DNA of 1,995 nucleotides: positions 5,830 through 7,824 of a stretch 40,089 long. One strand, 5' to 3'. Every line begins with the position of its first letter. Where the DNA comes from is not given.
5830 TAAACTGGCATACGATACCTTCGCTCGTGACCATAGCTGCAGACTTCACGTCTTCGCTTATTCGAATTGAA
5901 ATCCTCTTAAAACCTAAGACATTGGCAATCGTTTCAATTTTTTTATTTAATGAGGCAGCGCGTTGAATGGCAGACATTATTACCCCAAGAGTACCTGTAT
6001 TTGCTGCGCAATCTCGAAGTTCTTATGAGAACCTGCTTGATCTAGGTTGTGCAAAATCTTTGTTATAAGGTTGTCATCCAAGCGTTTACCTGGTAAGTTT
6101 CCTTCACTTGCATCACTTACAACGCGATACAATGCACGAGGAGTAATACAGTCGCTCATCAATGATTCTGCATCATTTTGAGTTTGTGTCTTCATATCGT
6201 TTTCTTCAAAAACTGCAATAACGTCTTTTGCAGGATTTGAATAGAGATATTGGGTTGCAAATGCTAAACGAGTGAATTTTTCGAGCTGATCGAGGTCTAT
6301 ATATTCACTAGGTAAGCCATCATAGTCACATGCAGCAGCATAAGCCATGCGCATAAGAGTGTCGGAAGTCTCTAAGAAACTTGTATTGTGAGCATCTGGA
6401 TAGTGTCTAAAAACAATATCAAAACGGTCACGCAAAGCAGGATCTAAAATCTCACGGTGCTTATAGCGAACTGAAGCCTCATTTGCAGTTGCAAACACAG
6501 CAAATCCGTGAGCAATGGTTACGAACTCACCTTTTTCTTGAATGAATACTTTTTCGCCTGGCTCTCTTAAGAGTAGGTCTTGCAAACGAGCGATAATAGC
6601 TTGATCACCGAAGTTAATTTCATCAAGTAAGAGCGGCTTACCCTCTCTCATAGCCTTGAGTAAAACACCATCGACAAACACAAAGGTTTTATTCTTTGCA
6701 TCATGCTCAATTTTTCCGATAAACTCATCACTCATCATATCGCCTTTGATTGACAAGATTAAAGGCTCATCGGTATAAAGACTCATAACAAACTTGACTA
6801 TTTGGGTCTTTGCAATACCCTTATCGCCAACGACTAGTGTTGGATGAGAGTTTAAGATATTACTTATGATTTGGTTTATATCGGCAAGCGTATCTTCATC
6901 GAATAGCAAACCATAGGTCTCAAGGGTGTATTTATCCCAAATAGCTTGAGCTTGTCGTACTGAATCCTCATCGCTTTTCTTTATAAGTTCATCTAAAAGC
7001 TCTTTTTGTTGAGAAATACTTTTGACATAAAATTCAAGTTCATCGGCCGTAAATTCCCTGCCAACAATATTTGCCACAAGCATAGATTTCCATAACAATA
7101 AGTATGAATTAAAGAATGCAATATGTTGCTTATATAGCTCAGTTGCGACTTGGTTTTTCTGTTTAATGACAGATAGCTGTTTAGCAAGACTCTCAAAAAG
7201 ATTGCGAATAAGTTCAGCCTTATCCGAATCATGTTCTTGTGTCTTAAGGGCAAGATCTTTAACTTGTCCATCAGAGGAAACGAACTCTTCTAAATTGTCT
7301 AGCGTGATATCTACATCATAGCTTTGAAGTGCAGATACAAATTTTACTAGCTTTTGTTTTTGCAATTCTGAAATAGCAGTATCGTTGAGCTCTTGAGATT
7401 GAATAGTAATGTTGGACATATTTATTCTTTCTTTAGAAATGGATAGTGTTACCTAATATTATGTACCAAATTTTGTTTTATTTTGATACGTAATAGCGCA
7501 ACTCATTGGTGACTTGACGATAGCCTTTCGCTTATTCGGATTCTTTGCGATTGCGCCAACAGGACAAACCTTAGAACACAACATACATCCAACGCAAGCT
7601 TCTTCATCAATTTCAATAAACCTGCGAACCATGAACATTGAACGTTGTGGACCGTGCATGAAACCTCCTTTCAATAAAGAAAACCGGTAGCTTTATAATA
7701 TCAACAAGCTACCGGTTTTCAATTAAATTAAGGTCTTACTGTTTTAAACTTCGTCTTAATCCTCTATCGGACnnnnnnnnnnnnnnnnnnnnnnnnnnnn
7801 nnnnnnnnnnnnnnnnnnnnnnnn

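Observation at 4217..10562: bis-MGD molybdoenzyme operon with a MoxR/AAA_5 ATPase plus VWA (NorQ/NorD-, CbbQ/CbbO-, CoxD/CoxE-like) pair instead of a TorD/NarJ-type chaperone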

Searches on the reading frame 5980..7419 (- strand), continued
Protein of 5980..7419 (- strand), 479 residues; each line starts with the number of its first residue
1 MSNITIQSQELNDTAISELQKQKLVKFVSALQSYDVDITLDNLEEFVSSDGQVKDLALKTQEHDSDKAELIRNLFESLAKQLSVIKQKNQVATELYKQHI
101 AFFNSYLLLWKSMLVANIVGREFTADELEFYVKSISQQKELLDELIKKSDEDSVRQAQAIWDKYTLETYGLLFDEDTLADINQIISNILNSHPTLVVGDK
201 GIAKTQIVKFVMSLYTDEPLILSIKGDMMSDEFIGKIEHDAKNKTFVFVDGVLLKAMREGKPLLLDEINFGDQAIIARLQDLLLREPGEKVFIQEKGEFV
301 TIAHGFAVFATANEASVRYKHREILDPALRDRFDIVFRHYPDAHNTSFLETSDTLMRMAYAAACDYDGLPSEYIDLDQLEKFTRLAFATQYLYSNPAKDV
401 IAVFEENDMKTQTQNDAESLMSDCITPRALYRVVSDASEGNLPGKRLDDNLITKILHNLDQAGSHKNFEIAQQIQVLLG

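Call 76: fold_search(model_id=the predicted structure, library=pdb)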
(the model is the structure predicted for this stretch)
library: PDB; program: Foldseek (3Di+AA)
matches with E <= 10: 1481; with E <= 0.001: 595
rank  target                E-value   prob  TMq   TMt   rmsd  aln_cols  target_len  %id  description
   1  9qh8_F                9.5e-12  1.00  0.46  0.83   3.6       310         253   16  reduced NorQ-NorD VWA domain complex from Paracoccus denitrificans (released 2026-03-25)
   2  9qh8_A                1.4e-11  1.00  0.45  0.80   4.9       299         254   17  reduced NorQ-NorD VWA domain complex from Paracoccus denitrificans (released 2026-03-25)
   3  9qh9_C                1.5e-11  1.00  0.47  0.83   3.5       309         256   16  NorQ in complex with NorD VWA domain steep staircase subset 2 from Paracoccus denitrificans (released 2026-03-25)
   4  9qh4_F                2.1e-11  1.00  0.45  0.80   3.7       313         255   18  NorQ hexamer from Paracoccus denitrificans (released 2026-03-25)
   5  9qh6_B                2.7e-11  1.00  0.46  0.80   3.8       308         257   16  NorQ in complex with NorD VWA domain from Paracoccus denitrificans (released 2026-03-25)
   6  9qhd_B                3.1e-11  1.00  0.45  0.81   3.2       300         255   17  NorQD complex state 1 from Jhaorihella thermophila (released 2026-03-25)
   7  9qh4_A                4.1e-11  1.00  0.44  0.79   3.8       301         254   17  NorQ hexamer from Paracoccus denitrificans (released 2026-03-25)
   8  9qh8_C                4.5e-11  1.00  0.45  0.80   3.5       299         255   16  reduced NorQ-NorD VWA domain complex from Paracoccus denitrificans (released 2026-03-25)
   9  9qhd_C                7.6e-11  1.00  0.47  0.83   3.3       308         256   16  NorQD complex state 1 from Jhaorihella thermophila (released 2026-03-25)
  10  9qh4_C                8.4e-11  1.00  0.46  0.81   3.5       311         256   15  NorQ hexamer from Paracoccus denitrificans (released 2026-03-25)
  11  9qh7_E                8.8e-11  1.00  0.43  0.80   3.4       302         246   16  NorQ in complex with NorD VWA domain steep staircase subset 1 from Paracoccus denitrificans (released 2026-03-25)
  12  9qh6_F                1.0e-10  1.00  0.43  0.77   4.2       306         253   16  NorQ in complex with NorD VWA domain from Paracoccus denitrificans (released 2026-03-25)
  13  6l1q_A                1.6e-10  1.00  0.43  0.73   5.3       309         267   16  Crystal structure of AfCbbQ2, a MoxR AAA+-ATPase and CbbQO-type Rubisco activase from Acidithiobacillus ferrooxidans (released 2019-12-18)
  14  9qhd_A                3.1e-10  1.00  0.45  0.81   3.6       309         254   16  NorQD complex state 1 from Jhaorihella thermophila (released 2026-03-25)
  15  9qhg_E                3.4e-10  1.00  0.42  0.74   4.7       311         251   18  NorQD complex state 4 from Jhaorihella thermophila (released 2026-03-25)
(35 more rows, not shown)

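Call 88: find_related_loci(query=A1, collection=viral_contigs, flank=8000)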
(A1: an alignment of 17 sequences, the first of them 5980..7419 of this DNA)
Query A1 (479 aa) in viral_contigs; peptide patterns used: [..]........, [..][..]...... (x = any residue, [..] = any of these).
16 stretches matched a pattern; 1 encode a relative of the query (tblastn E <= 1e-3); 1 distinct loci.
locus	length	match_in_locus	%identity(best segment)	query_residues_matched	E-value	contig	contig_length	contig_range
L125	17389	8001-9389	41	26-478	5e-105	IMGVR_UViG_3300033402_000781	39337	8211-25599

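Call 93: search_protein_families(library=pfam, proteins=[L001:13-1245:-, L001:2067-2378:-, L005:6122-8725:-, L005:9309-9662:+, L122:11430-13424:+], max_evalue=0.001)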
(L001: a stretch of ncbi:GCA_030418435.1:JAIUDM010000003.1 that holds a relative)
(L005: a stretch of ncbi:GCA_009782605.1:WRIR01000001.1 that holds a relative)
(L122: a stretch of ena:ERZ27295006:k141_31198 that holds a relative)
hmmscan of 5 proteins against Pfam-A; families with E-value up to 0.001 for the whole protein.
L001:13-1245:- (410 aa): 0 families

L001:2067-2378:- (103 aa): 0 families

L005:6122-8725:- (867 aa): 4 families
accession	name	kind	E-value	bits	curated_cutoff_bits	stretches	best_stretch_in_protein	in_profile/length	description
PF08239.17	SH3_3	-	8.9e-13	48.7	27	1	812-864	3-54/54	Bacterial SH3 domain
PF11209.13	LmeA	-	3.7e-11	43.9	27.3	0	95-221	46-194/217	LmeA-like phospholipid-binding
PF21796.3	Cac1_C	-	1.2e-06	28.9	24.3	0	189-205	21-37/55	Chromatin assembly factor 1 subunit Cac1, C-terminal domain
PF22039.1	HUTI_composite_bact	-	8.4e-05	22.6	25.5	0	728-739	15-26/26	Imidazolonepropionase-like composite domain, bacteria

L005:9309-9662:+ (117 aa): 2 families
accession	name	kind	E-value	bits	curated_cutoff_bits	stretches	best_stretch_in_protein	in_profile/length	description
PF14277.12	DUF4364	-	5.1e-05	23.6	26.9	0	80-114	37-71/162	Domain of unknown function (DUF4364)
PF14947.12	HTH_45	-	0.00049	20.5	25.5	0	26-63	39-71/77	Winged helix-turn-helix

L122:11430-13424:+ (664 aa): 3 families
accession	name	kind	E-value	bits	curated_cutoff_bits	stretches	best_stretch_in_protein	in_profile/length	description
PF00092.34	VWA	-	0.00022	21.9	23.8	1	483-606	1-118/174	von Willebrand factor type A domain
PF05762.20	VWA_CoxE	-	0.00053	19.9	26.4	0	527-605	85-163/222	VWA domain containing CoxE-like protein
PF13519.12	VWA_2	-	0.00057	20.9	27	0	485-601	2-106/107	von Willebrand factor type A domain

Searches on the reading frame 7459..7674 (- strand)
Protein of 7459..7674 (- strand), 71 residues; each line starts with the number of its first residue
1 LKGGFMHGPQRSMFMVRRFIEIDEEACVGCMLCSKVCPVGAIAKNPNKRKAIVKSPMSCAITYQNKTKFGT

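Call 5: search_protein_families(library=pfam, proteins=[window:7459-7674:-], max_evalue=0.01)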
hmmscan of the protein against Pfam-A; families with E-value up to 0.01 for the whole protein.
window:7459-7674:- (71 aa): 13 families
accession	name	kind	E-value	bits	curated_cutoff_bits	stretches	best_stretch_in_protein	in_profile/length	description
PF12838.12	Fer4_7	-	2.1e-09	38.1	27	2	19-41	30-52/52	4Fe-4S dicluster domain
PF00037.32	Fer4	-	2.5e-09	37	21.1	1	20-42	1-23/24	4Fe-4S binding domain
PF12837.12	Fer4_6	-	5e-09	36.1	25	1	19-42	1-24/24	4Fe-4S binding domain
PF14697.11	Fer4_21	-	1.8e-07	31.6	35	1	17-42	31-57/59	4Fe-4S dicluster domain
PF13187.11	Fer4_9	-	6.6e-07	29.7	27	2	19-42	25-52/52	4Fe-4S dicluster domain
PF12797.12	Fer4_2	-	1e-06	28.7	24.5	1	20-39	3-22/22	4Fe-4S binding domain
PF13237.11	Fer4_10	-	2.2e-06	27.9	25.5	1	20-59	2-42/53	4Fe-4S dicluster domain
PF12798.12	Fer4_3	-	0.00021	22.3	27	1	27-41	1-15/15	4Fe-4S binding domain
PF13484.11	Fer4_16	-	0.00025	22.2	30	1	27-49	2-27/66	4Fe-4S double cluster binding domain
PF25160.1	LdpA_Fe-S-bd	-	0.00041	20.5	27.6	1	21-45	22-46/49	LdpA Fe-S cluster-binding domain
PF13183.11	Fer4_8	-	0.00058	20.8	27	1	25-46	3-25/68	4Fe-4S dicluster domain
PF12800.12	Fer4_4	-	0.0024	18.5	24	1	25-40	2-17/17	4Fe-4S binding domain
PF13534.11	Fer4_17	-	0.0072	17.3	22.2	0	26-54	1-27/61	4Fe-4S dicluster domain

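Call 6: search_protein_families(library=ncbifam, proteins=[window:7459-7674:-], max_evalue=0.01)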
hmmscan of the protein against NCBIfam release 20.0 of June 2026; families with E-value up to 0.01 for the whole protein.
window:7459-7674:- (71 aa): 71 families (the best 25 are shown)
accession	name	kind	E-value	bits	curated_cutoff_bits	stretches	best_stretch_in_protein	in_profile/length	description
NF058577.1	FdxA_fam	equivalog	7e-08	32.5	65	2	20-41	31-52/52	4Fe-4S ferredoxin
NF005415.0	PRK06991.1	equivalog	8e-08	32.3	281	1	16-55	76-115/284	electron transport complex subunit RsxB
TIGR01944.1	rnfB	subfamily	1.2e-07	31.5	68.7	1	16-59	104-148/190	RnfABCDGE type electron transport complex subunit B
NF006183.0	PRK08318.1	equivalog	2.2e-07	30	335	1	17-54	369-405/422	NAD-dependent dihydropyrimidine dehydrogenase subunit PreA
NF043039.1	HgcAB_like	equivalog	6.2e-07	29.3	285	1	19-59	294-334/350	HgcAB-like fusion protein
TIGR01971.1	NuoI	subfamily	8.2e-07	28.6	113.05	1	17-61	32-78/121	NADH-quinone oxidoreductase, chain I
NF006221.0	PRK08348.1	subfamily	1.5e-06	28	124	1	17-53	36-72/136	NADH-plastoquinone oxidoreductase subunit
NF042909.1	FMH_DH_FwdF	exception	1.6e-06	27.5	375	1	17-48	130-161/336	tungsten-dependent formylmethanofuran dehydrogenase subunit FwdF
NF045874.1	Vhu_polyferre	exception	3.6e-06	26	600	1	13-60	185-229/381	F420-non-reducing hydrogenase associated-polyferredoxin VhuB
NF004542.0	PRK05888.2-3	equivalog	3.7e-06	26.6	248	1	11-45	69-103/203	NADH-quinone oxidoreductase subunit NuoI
NF004538.0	PRK05888.1-4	equivalog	4.4e-06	26.4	135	1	11-51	48-87/162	NADH-quinone oxidoreductase subunit NuoI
NF005503.0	PRK07118.1-2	equivalog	6.9e-06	25.5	252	1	9-54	151-196/292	RnfABCDGE type electron transport complex subunit B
NF040864.1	HgcB_ferredoxin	equivalog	8.6e-06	25.5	99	1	20-60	9-50/93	mercury methylation ferredoxin HgcB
NF038196.1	ferrodoxin_EFR1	subfamily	1e-05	25.7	75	1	17-49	177-208/242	EFR1 family ferrodoxin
NF003475.0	PRK05113.1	equivalog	1.6e-05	24.8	203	1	17-55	105-143/190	electron transport complex subunit RsxB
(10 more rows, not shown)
